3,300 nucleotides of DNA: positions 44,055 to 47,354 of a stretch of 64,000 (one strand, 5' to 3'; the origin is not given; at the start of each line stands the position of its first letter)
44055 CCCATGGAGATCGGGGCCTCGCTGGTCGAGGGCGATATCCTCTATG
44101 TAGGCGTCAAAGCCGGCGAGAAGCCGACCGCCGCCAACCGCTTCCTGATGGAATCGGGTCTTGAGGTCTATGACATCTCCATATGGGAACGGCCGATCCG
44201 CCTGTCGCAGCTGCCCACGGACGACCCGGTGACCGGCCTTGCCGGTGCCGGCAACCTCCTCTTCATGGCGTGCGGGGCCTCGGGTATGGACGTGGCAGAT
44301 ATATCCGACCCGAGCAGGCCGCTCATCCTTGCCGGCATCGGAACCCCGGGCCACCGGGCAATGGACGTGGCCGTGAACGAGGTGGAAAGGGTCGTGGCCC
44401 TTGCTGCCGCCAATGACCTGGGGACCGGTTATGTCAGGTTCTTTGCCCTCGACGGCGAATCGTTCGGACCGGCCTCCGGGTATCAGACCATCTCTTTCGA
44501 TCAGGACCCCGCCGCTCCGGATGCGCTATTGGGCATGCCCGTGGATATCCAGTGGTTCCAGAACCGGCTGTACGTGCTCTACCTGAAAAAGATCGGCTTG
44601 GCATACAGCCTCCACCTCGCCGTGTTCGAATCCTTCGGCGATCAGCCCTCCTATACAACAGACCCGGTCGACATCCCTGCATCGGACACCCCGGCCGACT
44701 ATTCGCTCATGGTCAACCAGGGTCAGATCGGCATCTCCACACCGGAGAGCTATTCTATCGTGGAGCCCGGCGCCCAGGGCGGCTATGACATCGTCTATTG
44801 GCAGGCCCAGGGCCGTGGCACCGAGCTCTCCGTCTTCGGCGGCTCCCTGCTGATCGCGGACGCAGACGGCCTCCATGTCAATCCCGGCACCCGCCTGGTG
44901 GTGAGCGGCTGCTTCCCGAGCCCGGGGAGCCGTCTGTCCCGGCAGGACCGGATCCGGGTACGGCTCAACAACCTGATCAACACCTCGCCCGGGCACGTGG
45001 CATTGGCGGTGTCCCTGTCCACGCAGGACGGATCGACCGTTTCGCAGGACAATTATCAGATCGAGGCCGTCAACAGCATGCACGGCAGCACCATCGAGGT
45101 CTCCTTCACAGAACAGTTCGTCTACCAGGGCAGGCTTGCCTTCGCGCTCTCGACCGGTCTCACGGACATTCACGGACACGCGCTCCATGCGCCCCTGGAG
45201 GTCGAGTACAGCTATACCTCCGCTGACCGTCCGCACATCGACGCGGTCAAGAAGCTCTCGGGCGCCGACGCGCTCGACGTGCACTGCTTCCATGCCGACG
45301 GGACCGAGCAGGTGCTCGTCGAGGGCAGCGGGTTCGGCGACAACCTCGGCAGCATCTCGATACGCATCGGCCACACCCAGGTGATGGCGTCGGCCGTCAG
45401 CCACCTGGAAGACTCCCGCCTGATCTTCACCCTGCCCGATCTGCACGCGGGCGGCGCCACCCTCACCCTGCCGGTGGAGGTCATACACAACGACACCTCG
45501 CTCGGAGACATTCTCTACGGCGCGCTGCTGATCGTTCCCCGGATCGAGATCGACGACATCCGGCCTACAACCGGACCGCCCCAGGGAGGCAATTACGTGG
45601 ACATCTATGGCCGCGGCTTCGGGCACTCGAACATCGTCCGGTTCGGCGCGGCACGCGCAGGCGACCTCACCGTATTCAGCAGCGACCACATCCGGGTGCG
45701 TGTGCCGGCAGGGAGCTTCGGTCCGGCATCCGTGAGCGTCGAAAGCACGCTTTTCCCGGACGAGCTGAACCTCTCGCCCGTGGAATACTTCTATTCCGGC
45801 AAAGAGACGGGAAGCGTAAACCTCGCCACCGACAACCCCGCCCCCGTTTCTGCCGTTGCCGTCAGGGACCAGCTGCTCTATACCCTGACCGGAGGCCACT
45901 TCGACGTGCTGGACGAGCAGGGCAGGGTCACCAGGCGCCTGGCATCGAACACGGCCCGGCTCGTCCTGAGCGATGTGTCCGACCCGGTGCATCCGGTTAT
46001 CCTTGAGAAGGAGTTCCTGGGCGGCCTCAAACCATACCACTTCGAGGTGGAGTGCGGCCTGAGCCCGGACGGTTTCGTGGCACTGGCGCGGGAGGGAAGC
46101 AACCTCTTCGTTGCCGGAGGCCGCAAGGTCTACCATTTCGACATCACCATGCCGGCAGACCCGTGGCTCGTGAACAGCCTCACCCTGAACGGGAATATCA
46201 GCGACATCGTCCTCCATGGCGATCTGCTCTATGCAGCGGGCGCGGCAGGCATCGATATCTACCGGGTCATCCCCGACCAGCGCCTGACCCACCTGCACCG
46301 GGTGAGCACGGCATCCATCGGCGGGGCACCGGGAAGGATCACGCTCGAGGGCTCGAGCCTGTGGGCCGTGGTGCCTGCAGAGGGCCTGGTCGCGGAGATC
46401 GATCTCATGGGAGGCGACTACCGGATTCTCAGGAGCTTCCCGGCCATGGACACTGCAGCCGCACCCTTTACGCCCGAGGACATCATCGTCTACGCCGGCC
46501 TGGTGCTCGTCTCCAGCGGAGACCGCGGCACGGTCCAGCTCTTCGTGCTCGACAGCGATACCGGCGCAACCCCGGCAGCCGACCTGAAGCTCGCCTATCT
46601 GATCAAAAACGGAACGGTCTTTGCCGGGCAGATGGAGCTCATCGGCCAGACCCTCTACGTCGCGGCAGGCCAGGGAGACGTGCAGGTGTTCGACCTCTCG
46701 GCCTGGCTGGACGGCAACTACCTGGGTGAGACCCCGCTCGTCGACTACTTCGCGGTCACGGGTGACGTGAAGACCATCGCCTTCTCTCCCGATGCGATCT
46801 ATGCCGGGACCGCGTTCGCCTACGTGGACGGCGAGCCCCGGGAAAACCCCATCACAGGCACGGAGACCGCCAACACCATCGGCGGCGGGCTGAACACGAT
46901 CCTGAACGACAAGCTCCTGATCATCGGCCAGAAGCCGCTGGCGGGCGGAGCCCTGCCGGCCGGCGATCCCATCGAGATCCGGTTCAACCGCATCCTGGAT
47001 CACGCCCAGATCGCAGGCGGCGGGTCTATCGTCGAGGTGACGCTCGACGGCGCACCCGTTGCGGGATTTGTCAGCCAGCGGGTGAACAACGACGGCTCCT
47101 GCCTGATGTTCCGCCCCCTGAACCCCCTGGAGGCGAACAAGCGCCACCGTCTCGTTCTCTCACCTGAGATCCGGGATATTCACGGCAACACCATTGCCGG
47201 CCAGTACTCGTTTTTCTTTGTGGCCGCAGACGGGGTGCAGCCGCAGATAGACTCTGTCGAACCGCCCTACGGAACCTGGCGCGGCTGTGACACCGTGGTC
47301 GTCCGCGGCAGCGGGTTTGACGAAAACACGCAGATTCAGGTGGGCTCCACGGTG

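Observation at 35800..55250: Unusual architecture: long alternation of LVIVD-type beta-propeller blades with IPT/TIG domains in the giant protein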

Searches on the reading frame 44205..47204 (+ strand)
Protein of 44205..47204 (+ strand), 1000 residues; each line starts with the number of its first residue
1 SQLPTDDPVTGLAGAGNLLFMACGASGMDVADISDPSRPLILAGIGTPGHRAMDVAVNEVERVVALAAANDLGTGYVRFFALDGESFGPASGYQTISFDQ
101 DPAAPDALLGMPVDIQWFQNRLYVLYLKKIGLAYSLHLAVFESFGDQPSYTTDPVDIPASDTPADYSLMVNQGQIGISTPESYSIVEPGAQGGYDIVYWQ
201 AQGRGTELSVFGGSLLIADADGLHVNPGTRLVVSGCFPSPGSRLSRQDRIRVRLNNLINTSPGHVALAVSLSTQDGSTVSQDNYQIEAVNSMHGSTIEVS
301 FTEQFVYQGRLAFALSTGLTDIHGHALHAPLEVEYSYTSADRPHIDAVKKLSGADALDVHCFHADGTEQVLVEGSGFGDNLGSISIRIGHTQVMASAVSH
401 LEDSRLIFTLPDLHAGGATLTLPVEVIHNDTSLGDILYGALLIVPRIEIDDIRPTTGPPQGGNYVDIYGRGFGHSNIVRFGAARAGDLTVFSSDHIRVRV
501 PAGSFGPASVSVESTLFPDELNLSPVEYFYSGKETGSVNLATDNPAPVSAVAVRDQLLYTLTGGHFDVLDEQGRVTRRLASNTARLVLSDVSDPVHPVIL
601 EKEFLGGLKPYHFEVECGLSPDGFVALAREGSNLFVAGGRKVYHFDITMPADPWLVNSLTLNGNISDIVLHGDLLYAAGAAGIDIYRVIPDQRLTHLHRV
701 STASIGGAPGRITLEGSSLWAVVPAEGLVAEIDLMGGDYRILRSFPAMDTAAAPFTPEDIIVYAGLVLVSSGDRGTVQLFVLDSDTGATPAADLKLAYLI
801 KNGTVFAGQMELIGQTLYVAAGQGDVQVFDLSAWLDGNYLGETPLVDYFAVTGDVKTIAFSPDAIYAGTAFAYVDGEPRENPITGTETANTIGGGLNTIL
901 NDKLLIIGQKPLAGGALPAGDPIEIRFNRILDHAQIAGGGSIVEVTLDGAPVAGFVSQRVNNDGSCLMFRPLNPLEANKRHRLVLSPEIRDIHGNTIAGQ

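Call 6: search_protein_families(library=pfam, proteins=[window:44205-47204:+], max_evalue=0.01)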
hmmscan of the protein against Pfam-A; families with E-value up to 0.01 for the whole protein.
window:44205-47204:+ (1000 aa): 3 families
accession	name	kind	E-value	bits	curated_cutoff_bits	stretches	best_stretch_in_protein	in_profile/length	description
PF01833.30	TIG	-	1e-15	57.9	20.9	2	449-513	3-69/84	IPT/TIG domain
PF13205.12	Big_5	-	3.9e-10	40.8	23.6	2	918-999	20-97/105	Bacterial Ig-like domain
PF08309.17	LVIVD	-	0.003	17.3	20.2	0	15-40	10-35/42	LVIVD repeat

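Call 52: search_protein_families(library=ncbifam, proteins=[window:44205-47204:+], max_evalue=0.01)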
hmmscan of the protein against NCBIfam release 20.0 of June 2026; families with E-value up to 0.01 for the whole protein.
window:44205-47204:+ (1000 aa): 0 families
